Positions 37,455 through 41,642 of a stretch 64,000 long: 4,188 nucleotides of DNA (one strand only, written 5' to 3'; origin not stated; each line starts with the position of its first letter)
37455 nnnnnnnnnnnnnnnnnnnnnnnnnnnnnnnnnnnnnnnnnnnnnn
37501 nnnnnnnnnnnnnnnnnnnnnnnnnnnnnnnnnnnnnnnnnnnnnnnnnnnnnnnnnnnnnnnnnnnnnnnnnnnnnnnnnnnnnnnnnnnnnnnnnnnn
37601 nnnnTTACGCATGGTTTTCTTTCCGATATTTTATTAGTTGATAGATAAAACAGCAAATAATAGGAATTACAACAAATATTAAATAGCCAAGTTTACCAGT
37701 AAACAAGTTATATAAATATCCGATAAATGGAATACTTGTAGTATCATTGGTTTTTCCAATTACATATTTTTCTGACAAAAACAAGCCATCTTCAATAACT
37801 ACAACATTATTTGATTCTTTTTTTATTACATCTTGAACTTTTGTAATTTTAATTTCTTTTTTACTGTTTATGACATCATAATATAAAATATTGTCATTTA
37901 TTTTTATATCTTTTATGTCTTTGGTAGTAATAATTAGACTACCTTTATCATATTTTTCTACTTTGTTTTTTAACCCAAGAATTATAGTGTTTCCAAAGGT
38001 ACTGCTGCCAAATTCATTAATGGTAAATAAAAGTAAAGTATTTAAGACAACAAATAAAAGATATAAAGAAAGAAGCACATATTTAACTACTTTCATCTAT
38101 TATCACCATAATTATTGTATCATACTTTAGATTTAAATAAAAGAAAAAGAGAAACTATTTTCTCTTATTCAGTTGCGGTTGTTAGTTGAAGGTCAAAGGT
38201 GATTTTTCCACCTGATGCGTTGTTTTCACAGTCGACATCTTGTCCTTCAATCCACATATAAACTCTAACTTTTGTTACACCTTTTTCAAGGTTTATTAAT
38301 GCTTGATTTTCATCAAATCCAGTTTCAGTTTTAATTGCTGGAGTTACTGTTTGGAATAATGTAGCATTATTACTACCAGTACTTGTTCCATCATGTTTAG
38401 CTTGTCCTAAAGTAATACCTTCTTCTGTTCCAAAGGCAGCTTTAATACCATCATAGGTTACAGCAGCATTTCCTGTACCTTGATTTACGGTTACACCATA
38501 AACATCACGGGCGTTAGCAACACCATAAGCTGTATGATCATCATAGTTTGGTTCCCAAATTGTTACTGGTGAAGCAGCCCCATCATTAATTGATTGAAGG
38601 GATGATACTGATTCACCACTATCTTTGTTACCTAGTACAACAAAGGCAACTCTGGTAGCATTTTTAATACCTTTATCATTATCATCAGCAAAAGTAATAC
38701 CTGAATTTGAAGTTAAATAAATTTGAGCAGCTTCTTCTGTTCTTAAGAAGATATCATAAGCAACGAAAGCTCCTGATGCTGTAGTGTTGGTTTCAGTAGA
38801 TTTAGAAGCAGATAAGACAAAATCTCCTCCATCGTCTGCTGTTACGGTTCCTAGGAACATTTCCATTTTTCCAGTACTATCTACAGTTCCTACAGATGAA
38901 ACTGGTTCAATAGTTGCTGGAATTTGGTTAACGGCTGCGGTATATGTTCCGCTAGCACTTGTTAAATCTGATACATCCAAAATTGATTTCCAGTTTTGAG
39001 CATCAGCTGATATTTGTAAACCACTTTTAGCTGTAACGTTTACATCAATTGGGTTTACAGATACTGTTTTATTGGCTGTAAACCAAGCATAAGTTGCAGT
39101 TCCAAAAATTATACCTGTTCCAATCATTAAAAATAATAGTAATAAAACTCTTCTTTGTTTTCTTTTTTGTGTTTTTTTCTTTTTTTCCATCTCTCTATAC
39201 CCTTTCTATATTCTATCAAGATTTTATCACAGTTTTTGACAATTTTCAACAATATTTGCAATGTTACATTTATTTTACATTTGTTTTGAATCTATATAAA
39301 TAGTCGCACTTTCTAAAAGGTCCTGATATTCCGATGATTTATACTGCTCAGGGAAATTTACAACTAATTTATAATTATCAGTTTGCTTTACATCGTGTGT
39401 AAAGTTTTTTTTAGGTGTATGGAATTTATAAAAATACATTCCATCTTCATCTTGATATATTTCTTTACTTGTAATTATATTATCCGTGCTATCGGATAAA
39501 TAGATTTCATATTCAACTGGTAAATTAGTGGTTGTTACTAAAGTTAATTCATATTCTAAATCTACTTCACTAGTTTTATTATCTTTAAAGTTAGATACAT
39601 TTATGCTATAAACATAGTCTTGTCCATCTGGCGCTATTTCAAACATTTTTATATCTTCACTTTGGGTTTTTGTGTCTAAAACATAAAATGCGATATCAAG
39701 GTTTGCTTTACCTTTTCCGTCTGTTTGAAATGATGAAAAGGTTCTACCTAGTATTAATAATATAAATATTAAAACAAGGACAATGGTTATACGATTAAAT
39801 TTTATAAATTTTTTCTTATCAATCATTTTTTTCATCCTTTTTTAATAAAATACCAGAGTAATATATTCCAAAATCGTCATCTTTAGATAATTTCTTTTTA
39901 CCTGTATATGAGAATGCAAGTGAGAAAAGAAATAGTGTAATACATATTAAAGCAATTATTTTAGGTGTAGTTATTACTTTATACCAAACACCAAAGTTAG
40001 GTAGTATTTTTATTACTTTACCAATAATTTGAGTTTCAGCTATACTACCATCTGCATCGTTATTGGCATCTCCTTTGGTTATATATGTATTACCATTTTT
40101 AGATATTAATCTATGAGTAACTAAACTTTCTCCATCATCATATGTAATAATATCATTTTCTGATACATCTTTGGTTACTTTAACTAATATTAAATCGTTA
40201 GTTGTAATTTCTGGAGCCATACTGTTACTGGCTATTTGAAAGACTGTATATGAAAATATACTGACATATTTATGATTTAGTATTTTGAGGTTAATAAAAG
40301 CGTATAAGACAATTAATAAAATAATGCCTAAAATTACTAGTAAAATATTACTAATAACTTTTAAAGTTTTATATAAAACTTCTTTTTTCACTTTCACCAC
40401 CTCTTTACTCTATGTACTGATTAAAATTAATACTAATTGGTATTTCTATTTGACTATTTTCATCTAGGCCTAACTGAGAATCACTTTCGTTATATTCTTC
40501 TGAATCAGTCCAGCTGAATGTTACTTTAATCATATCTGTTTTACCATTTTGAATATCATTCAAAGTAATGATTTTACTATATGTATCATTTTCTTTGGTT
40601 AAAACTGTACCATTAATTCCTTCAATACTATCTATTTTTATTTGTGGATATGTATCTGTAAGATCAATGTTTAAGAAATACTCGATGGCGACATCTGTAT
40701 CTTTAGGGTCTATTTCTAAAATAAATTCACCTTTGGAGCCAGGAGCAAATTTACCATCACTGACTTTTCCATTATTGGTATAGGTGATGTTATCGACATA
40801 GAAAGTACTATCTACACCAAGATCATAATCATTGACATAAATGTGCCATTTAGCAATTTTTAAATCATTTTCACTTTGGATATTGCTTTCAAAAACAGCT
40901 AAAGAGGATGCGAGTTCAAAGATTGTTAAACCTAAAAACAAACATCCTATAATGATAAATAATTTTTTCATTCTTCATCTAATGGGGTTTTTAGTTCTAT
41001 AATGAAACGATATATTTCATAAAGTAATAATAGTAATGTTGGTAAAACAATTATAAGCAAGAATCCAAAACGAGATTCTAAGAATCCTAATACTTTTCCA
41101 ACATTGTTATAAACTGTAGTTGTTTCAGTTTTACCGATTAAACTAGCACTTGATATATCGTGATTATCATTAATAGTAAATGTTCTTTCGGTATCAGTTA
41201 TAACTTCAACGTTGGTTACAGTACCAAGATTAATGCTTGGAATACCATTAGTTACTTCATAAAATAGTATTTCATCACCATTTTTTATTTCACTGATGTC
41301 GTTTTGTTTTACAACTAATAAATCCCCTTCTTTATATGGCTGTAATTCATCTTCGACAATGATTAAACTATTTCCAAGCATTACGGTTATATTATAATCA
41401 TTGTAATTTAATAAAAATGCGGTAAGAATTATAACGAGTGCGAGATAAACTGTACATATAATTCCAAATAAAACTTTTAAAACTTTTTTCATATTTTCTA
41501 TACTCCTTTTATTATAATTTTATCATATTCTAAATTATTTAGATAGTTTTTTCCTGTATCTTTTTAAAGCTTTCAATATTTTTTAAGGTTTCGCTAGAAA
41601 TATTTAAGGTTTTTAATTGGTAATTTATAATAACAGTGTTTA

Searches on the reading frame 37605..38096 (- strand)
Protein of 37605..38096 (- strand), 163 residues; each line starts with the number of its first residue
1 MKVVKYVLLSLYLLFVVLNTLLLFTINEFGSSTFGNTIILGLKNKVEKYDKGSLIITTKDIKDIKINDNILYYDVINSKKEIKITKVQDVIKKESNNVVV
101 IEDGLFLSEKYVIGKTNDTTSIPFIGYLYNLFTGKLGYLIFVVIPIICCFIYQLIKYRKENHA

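Call 12: search_protein_families(library=pfam, proteins=[window:37605-38096:-], max_evalue=0.01)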
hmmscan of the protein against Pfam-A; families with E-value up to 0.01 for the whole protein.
window:37605-38096:- (163 aa): 0 families

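Call 90: search_protein_families(library=ncbifam, proteins=[window:37605-38096:-], max_evalue=0.01)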
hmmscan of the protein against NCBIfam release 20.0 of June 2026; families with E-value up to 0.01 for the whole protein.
window:37605-38096:- (163 aa): 1 family
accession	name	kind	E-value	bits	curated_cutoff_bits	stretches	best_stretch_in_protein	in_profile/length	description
NF046067.1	SigPepSipWBacil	equivalog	0.0041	16.7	190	0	33-156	35-164/189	signal peptidase I SipW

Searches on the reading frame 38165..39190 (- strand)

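Call 12: search_protein_families(library=pfam, proteins=[window:38165-39190:-], max_evalue=0.01)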
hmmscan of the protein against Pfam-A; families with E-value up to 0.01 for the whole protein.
window:38165-39190:- (341 aa): 0 families

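Call 90: search_protein_families(library=ncbifam, proteins=[window:38165-39190:-], max_evalue=0.01)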
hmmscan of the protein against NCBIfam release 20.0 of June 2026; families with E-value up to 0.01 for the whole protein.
window:38165-39190:- (341 aa): 1 family
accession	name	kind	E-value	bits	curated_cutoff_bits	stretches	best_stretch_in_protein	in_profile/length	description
TIGR04088.1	cognate_SipW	domain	0.0004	20.5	19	1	21-48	3-29/34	SipW-dependent-type signal peptide-containing protein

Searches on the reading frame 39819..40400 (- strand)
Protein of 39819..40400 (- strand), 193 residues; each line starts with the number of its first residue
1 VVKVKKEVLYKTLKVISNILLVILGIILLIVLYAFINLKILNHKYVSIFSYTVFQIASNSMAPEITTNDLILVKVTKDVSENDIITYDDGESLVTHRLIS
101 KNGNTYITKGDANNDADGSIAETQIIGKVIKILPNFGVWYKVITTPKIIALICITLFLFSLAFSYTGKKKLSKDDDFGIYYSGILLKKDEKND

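Call 12: search_protein_families(library=pfam, proteins=[window:39819-40400:-], max_evalue=0.01)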
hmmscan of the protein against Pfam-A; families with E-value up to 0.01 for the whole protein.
window:39819-40400:- (193 aa): 1 family
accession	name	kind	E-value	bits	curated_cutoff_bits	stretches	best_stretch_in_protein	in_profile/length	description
PF00717.28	Peptidase_S24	-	1.8e-06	28.1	23.3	1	52-130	36-116/116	Peptidase S24-like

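Call 90: search_protein_families(library=ncbifam, proteins=[window:39819-40400:-], max_evalue=0.01)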
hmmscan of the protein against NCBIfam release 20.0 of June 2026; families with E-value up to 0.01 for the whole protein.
window:39819-40400:- (193 aa): 3 families
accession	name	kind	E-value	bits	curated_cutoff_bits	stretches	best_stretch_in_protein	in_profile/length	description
TIGR02228.1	sigpep_I_arch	equivalog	1.5e-21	76.9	51.85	1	14-156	1-145/158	signal peptidase I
NF046067.1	SigPepSipWBacil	equivalog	2e-15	56.8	190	1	14-146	2-143/189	signal peptidase I SipW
TIGR02227.1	sigpep_I_bact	equivalog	2.8e-07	30.5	47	1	36-117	5-93/162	signal peptidase I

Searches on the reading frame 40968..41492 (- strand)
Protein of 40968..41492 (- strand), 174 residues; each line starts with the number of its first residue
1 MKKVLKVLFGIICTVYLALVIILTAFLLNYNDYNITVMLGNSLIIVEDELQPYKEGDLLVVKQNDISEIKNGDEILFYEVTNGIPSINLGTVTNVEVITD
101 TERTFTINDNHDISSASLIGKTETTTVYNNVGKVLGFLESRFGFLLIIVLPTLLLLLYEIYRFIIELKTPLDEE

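Call 90: search_protein_families(library=ncbifam, proteins=[window:40968-41492:-], max_evalue=0.01)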
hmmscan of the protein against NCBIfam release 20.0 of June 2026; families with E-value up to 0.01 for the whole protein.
window:40968-41492:- (174 aa): 2 families
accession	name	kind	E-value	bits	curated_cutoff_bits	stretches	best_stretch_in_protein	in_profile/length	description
TIGR02228.1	sigpep_I_arch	equivalog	2.3e-06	27.6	51.85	1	11-160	6-155/158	signal peptidase I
NF046067.1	SigPepSipWBacil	equivalog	0.0041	16.7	190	1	49-163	47-165/189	signal peptidase I SipW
